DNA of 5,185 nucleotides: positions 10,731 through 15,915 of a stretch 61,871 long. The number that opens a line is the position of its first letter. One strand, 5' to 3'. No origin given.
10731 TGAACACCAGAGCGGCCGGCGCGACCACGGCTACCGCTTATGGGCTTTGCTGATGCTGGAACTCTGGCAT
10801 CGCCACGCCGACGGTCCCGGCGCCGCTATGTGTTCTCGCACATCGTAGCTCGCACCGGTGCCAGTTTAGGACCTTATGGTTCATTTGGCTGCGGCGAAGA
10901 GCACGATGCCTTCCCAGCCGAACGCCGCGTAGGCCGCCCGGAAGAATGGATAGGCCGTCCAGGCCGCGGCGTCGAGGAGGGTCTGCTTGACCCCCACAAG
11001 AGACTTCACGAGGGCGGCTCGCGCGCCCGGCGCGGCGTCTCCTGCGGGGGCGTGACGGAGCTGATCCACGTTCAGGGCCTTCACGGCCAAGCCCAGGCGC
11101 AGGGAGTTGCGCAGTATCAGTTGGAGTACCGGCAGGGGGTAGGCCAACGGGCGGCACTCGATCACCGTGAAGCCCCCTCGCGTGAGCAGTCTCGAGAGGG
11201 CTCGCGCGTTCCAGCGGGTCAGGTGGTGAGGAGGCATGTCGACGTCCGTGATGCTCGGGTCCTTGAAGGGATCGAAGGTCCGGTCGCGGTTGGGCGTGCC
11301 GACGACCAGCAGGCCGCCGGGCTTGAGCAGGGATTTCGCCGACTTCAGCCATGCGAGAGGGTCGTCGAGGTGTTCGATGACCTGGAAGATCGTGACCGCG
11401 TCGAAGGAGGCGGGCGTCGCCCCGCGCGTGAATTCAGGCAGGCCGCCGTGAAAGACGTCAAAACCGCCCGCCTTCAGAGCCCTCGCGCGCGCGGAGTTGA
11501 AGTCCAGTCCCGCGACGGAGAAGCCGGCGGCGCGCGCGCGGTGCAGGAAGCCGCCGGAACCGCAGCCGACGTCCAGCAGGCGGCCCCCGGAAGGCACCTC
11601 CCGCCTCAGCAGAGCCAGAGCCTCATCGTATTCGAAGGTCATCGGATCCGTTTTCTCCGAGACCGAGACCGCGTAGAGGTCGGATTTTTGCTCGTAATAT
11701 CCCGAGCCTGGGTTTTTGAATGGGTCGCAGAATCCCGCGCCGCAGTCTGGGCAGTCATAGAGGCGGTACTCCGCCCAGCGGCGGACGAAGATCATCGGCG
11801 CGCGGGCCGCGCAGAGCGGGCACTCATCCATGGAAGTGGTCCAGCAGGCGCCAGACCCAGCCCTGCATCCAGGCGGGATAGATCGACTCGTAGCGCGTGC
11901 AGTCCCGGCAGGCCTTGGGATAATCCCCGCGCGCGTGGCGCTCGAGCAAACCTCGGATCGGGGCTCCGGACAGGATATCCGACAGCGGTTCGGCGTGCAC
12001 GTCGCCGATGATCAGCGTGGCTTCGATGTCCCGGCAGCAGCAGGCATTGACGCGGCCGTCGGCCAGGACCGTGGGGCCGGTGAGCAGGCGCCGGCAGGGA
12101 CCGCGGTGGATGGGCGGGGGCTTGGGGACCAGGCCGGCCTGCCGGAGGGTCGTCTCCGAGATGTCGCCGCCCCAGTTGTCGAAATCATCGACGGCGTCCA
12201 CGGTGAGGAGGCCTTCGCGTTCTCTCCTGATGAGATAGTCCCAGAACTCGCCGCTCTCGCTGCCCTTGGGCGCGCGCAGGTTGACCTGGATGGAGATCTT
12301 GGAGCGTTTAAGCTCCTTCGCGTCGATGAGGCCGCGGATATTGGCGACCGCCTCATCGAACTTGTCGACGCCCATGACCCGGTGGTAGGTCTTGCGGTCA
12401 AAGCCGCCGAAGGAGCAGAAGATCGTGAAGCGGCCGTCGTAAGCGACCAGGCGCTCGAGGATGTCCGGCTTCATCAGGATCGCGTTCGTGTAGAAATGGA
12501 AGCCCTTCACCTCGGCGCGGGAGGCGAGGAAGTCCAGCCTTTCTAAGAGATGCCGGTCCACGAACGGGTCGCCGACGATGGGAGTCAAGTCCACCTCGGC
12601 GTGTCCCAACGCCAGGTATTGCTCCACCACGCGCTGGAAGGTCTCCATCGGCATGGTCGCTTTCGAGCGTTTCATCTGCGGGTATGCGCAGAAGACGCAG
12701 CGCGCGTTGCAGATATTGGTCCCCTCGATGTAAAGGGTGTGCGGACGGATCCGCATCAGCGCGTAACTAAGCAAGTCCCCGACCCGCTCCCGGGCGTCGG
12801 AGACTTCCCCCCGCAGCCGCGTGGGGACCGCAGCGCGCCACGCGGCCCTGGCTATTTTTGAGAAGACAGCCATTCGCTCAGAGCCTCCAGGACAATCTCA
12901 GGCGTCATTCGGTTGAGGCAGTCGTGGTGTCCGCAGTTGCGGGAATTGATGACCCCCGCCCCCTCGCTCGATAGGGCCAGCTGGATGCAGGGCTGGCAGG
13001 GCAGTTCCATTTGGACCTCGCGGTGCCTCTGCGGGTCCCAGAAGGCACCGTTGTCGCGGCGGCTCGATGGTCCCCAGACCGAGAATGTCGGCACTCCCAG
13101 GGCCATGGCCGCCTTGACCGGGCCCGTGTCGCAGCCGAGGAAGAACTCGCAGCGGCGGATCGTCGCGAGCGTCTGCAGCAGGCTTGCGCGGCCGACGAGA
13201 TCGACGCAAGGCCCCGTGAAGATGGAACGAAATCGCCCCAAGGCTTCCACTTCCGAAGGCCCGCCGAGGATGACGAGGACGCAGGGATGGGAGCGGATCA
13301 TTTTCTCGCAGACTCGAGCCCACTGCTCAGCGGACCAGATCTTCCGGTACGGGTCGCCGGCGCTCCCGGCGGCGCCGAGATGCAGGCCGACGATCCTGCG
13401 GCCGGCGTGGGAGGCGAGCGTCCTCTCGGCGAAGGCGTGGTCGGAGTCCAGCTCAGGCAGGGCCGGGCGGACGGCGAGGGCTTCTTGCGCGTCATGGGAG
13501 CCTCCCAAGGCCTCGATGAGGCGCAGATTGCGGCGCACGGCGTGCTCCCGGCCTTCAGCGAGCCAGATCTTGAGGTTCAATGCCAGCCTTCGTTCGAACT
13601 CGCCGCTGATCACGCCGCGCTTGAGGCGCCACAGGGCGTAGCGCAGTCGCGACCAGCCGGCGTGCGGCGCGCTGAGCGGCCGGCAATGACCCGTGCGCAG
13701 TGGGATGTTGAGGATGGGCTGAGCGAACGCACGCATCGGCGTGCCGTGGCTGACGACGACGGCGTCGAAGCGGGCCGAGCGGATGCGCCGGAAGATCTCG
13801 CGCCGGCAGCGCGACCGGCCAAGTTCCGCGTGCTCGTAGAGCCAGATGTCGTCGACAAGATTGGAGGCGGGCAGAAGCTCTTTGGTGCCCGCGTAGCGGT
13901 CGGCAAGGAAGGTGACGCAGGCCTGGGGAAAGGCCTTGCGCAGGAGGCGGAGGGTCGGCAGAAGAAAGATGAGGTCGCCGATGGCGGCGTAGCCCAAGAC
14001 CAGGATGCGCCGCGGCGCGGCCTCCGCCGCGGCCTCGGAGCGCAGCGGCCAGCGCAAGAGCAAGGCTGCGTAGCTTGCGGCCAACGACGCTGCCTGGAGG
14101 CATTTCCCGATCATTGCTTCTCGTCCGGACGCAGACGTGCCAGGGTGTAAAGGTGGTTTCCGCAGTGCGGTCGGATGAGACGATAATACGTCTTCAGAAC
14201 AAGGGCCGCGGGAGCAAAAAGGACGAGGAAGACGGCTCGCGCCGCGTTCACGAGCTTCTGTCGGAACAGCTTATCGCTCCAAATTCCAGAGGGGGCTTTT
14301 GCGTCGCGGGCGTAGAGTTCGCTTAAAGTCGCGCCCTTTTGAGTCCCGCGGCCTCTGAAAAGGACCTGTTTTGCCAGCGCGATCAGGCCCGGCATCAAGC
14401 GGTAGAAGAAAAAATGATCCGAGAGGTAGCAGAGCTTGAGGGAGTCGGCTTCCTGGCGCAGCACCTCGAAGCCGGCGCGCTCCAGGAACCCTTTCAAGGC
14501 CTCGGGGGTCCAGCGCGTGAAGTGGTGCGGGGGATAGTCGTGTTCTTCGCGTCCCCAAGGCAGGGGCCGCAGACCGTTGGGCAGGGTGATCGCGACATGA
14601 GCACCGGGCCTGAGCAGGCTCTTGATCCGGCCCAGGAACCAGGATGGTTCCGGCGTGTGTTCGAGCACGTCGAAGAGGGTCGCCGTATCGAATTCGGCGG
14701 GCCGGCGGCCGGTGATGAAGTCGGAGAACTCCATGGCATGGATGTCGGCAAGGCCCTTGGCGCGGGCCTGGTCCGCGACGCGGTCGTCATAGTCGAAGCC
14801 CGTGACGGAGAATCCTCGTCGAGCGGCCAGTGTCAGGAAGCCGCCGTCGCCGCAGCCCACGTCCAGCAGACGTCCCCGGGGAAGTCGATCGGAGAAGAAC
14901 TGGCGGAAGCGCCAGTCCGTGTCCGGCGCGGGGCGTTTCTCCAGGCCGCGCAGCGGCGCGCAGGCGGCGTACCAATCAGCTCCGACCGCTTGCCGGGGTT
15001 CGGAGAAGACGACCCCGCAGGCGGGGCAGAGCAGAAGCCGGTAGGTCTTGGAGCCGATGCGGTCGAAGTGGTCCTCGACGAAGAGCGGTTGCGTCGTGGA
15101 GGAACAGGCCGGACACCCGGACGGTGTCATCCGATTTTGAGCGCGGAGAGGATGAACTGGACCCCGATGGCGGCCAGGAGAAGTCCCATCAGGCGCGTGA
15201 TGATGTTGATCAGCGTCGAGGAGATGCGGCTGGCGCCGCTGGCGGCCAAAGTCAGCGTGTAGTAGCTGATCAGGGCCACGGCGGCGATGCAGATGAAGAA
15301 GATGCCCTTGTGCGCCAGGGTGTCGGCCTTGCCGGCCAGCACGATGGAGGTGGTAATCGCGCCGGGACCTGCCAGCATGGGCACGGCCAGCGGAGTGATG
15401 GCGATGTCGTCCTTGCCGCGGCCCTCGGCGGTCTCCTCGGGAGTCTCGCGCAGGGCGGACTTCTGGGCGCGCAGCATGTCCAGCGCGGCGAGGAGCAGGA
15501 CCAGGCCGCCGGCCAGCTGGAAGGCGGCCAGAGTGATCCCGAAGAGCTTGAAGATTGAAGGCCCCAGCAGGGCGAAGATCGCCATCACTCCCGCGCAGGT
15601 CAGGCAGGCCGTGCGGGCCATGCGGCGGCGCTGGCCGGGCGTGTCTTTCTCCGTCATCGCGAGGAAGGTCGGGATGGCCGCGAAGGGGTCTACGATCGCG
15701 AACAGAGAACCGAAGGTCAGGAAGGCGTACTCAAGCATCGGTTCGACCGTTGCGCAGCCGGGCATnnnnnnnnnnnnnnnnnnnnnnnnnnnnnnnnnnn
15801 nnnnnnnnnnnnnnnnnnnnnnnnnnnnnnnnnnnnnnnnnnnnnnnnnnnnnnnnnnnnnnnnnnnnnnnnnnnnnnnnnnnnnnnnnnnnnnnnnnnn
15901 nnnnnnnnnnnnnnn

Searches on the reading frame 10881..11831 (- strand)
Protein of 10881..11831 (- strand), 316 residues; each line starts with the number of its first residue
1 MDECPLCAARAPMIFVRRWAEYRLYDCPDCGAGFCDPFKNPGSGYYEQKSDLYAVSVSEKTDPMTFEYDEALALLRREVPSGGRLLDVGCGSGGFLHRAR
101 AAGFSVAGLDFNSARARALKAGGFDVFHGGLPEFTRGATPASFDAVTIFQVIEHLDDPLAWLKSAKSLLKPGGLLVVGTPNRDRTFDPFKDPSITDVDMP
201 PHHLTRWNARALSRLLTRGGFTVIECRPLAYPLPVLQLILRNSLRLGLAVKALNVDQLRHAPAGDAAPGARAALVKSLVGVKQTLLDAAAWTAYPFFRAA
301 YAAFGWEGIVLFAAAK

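Call 18: search_protein_families(library=pfam, proteins=[window:10881-11831:-], max_evalue=0.0001)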
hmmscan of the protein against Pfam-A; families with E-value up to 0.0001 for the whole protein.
window:10881-11831:- (316 aa): 6 families
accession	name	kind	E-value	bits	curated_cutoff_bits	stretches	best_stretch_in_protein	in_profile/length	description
PF13489.12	Methyltransf_23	-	4.4e-25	88.7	27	1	70-225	11-163/164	Methyltransferase domain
PF08242.18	Methyltransf_12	-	5.9e-15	56.2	30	1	86-175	1-98/98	Methyltransferase domain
PF08241.18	Methyltransf_11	-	6.3e-13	49.6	21.2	1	86-177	1-95/95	Methyltransferase domain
PF13847.12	Methyltransf_31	-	8.7e-11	42.1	27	1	81-186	3-118/145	Methyltransferase domain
PF13649.12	Methyltransf_25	-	6.4e-10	40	27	1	86-173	2-97/97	Methyltransferase domain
PF07021.18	MetW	-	6.7e-06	26.3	21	1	73-164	5-97/193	Methionine biosynthesis protein MetW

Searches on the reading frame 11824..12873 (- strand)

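Call 7: search_protein_families(library=pfam, proteins=[window:11824-12873:-], max_evalue=0.001)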
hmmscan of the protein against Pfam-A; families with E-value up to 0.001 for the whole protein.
window:11824-12873:- (349 aa): 2 families
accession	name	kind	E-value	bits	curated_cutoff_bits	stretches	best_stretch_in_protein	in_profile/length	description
PF04055.27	Radical_SAM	-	8e-14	52.6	29.5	1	50-185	2-139/166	Radical SAM superfamily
PF13186.11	SPASM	-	3.7e-08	34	21.5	1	260-326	1-67/67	Iron-sulfur cluster-binding domain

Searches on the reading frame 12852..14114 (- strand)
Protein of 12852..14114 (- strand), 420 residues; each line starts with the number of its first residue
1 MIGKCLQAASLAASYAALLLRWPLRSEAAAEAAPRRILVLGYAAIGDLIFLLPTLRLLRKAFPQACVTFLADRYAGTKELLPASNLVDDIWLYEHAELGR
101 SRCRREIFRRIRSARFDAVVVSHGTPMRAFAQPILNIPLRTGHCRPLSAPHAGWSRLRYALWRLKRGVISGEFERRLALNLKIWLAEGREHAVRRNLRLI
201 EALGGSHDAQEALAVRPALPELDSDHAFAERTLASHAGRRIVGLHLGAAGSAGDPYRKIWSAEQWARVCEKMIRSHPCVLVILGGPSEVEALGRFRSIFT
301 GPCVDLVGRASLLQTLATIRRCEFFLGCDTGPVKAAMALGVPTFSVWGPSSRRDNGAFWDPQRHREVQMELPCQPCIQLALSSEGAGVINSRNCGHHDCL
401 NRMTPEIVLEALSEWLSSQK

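Call 7: search_protein_families(library=pfam, proteins=[window:12852-14114:-], max_evalue=0.001)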
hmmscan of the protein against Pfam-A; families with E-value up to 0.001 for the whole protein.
window:12852-14114:- (420 aa): 2 families
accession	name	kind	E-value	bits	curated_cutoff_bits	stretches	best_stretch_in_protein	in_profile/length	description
PF01075.23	Glyco_transf_9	-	1.4e-18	67.6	22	1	186-377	58-237/247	Glycosyltransferase family 9 (heptosyltransferase)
PF04230.19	PS_pyruv_trans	-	0.00037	20.9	25.3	0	45-170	2-99/280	Polysaccharide pyruvyl transferase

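Call 33: search_protein_families(library=ncbifam, proteins=[window:12852-14114:-], max_evalue=0.00001)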
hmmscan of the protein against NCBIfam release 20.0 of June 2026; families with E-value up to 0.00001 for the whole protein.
window:12852-14114:- (420 aa): 5 families
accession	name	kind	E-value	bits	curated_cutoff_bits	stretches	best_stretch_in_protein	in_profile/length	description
TIGR02195.1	heptsyl_trn_II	equivalog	3.3e-16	59.4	134.6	1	228-415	163-337/339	lipopolysaccharide heptosyltransferase II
TIGR02193.1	heptsyl_trn_I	equivalog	3.6e-13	49.4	185.3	1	189-365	136-299/320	lipopolysaccharide heptosyltransferase I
TIGR02201.1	heptsyl_trn_III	equivalog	1.6e-11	43.9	170.2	1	36-368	1-303/344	putative lipopolysaccharide heptosyltransferase III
NF008162.0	PRK10916.1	equivalog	2.1e-09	37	569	0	216-366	157-302/348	ADP-heptose--LPS heptosyltransferase RfaF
NF007742.0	PRK10422.1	equivalog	8.1e-09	34.7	467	0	257-366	196-303/352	lipopolysaccharide core heptosyltransferase RfaQ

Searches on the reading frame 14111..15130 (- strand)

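Call 7: search_protein_families(library=pfam, proteins=[window:14111-15130:-], max_evalue=0.001)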
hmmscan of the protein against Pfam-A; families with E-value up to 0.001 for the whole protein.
window:14111-15130:- (339 aa): 6 families
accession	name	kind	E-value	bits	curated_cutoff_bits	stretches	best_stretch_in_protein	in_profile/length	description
PF13489.12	Methyltransf_23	-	7.7e-24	84.7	27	1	76-225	13-163/164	Methyltransferase domain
PF08242.18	Methyltransf_12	-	5.2e-13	50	30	1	89-178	1-97/98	Methyltransferase domain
PF08241.18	Methyltransf_11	-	1.9e-12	48.1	21.2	1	89-181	1-95/95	Methyltransferase domain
PF13847.12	Methyltransf_31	-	4.3e-11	43.1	27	1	87-194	6-120/145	Methyltransferase domain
PF13649.12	Methyltransf_25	-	4e-10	40.7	27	1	89-176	2-96/97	Methyltransferase domain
PF07021.18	MetW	-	6.5e-07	29.6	21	1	86-185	15-111/193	Methionine biosynthesis protein MetW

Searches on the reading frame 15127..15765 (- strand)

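Call 7: search_protein_families(library=pfam, proteins=[window:15127-15765:-], max_evalue=0.001)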
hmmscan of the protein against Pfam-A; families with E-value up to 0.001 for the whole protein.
window:15127-15765:- (212 aa): 2 families
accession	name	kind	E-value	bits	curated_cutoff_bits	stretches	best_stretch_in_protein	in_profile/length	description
PF01914.23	MarC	-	4.4e-54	183.4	23.9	1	13-210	3-200/203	MarC family integral membrane protein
PF01810.24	LysE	-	0.00055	19.9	25.6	1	53-206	32-191/193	LysE type translocator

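Call 33: search_protein_families(library=ncbifam, proteins=[window:15127-15765:-], max_evalue=0.00001)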
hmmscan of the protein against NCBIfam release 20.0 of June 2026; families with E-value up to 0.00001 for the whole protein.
window:15127-15765:- (212 aa): 4 families
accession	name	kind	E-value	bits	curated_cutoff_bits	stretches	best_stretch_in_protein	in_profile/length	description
TIGR00427.1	TIGR00427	subfamily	2.4e-58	197.2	99.2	1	11-207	4-199/201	NAAT family transporter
NF008320.0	PRK11111.1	equivalog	1.6e-44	151.8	216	1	18-210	15-207/215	YchE family NAAT transporter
NF008228.0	PRK10995.1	equivalog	1.1e-34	119.6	162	1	10-207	4-211/223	MarC family NAAT transporter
NF008010.0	PRK10739.1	equivalog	1.2e-15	58.1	215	1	21-210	11-192/197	YhgN family NAAT transporter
